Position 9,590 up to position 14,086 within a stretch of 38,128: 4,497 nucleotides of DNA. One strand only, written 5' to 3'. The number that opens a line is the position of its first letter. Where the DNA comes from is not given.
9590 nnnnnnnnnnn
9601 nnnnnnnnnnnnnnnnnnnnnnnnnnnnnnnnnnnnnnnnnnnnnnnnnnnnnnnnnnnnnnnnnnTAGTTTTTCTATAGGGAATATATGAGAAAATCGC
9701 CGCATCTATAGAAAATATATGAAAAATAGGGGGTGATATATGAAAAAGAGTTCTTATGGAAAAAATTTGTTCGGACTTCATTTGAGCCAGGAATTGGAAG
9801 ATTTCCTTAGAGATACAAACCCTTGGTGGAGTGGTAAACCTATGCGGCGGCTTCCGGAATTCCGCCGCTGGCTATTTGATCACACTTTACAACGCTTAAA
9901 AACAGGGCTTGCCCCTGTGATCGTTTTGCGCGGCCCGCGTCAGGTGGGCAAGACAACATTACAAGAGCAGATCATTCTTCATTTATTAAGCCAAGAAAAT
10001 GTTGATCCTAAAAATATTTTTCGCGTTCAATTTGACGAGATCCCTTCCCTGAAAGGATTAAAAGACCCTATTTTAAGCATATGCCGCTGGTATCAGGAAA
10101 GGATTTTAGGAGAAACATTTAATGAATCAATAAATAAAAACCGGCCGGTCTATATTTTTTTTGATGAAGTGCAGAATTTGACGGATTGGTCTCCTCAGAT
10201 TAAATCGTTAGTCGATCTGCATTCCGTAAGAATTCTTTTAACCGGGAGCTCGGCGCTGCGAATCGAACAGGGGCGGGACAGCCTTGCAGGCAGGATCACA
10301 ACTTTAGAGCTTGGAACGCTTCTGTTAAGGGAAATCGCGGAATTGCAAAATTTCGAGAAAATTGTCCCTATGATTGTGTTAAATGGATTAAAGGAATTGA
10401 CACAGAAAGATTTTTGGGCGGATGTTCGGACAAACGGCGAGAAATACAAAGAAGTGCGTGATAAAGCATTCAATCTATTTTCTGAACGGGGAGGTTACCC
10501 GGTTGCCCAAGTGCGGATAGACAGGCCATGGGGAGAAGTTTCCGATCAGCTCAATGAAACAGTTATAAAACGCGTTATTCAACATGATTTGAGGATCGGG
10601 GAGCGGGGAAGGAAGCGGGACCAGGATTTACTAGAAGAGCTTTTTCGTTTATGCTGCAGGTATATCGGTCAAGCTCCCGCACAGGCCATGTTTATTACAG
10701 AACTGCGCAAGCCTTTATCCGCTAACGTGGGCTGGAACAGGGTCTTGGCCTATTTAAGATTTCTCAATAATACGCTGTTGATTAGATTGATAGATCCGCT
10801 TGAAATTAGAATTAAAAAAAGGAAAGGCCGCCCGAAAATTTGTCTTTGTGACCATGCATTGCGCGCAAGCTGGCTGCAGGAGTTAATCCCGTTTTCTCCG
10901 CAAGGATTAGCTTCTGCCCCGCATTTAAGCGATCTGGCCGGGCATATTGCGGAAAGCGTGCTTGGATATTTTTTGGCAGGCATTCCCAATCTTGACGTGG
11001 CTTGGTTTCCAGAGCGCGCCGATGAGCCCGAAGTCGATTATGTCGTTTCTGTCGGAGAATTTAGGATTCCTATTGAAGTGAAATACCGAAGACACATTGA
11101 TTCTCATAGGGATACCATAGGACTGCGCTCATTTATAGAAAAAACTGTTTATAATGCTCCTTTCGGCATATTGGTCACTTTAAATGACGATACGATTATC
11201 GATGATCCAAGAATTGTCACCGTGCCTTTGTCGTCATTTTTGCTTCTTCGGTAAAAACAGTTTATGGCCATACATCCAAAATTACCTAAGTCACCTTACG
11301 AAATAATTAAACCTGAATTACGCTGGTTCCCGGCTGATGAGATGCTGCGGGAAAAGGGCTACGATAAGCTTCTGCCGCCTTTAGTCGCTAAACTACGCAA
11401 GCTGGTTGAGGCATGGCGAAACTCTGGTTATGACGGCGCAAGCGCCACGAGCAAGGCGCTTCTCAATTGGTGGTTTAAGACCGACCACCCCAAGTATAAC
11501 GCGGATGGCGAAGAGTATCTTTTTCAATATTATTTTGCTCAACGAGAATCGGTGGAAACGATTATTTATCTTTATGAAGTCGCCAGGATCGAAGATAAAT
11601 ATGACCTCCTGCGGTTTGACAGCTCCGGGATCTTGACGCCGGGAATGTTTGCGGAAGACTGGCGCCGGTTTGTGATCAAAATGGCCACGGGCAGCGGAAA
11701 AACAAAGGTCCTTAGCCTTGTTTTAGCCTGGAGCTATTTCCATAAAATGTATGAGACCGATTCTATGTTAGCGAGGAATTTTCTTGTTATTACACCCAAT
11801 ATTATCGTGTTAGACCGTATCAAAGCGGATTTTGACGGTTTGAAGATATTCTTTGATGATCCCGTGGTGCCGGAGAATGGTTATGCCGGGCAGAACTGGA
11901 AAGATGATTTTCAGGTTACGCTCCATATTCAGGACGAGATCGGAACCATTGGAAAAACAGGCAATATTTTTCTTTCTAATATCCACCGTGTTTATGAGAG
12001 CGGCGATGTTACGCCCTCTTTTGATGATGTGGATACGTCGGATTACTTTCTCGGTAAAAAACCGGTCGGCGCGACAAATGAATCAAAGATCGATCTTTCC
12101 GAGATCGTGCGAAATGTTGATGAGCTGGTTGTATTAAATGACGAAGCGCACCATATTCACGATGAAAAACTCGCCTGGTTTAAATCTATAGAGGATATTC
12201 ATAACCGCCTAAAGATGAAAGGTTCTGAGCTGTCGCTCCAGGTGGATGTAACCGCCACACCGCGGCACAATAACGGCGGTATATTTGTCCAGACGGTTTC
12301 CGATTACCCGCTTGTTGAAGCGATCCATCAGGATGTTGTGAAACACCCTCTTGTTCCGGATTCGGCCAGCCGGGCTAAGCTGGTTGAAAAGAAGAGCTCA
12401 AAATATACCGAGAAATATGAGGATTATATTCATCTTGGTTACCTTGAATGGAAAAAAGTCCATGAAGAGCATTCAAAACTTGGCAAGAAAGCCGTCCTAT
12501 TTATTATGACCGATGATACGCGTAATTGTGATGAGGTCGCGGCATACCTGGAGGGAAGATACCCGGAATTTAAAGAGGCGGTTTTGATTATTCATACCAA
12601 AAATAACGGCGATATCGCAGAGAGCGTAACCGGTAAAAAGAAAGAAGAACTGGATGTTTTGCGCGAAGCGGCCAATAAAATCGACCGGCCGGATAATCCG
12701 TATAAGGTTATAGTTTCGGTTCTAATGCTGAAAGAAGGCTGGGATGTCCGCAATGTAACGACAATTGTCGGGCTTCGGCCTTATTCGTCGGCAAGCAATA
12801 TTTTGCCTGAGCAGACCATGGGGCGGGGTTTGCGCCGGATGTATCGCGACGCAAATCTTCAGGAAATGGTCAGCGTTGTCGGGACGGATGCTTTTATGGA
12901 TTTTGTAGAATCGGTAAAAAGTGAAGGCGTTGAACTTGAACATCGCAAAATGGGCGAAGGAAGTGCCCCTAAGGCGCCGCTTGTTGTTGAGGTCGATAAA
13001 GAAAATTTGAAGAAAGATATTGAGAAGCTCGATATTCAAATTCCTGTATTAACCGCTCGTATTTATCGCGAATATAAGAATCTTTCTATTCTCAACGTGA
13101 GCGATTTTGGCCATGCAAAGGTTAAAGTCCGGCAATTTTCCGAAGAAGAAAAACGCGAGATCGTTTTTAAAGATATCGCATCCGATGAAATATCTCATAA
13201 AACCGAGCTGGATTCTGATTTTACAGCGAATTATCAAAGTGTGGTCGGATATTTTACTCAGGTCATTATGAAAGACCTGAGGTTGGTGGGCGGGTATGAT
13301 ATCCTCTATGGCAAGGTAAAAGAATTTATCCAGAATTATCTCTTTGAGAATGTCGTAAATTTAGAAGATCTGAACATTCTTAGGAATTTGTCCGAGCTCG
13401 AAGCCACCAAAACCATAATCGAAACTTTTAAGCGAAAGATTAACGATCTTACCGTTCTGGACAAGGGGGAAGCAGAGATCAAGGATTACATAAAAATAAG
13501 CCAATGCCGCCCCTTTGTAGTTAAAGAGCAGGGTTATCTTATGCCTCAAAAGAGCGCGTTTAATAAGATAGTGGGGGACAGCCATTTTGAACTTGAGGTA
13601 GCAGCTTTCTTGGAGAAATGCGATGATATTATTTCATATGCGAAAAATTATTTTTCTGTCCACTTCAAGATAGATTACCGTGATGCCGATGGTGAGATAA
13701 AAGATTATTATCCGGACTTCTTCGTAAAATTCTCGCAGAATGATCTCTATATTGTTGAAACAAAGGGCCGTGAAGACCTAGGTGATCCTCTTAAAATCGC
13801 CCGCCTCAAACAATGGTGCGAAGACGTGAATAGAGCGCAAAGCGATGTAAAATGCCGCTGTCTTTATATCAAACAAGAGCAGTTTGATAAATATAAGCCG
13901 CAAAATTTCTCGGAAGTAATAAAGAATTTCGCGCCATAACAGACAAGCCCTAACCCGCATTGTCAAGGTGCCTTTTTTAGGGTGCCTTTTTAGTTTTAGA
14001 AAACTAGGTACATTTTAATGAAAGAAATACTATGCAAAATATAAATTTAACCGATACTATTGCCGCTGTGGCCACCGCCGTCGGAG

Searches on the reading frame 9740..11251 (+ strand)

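Call 29: search_protein_families(library=pfam, proteins=[window:9740-11251:+], max_evalue=0.00001)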
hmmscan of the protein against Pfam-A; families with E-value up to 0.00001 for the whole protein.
window:9740-11251:+ (504 aa): 2 families
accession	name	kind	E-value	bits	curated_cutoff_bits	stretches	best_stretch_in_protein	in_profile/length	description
PF13173.12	AAA_14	-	5.5e-27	94.7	27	1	59-199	3-128/129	AAA domain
PF13635.12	DUF4143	-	7.4e-12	45.7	28.1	1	288-450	6-160/160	Domain of unknown function (DUF4143)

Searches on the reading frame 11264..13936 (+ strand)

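Call 29: search_protein_families(library=pfam, proteins=[window:11264-13936:+], max_evalue=0.00001)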
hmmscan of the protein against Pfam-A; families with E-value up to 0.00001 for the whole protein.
window:11264-13936:+ (891 aa): 1 family
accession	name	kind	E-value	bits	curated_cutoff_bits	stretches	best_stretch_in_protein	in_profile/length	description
PF04851.21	ResIII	-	5.7e-15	56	22.5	1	124-334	20-163/164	Type III restriction enzyme, res subunit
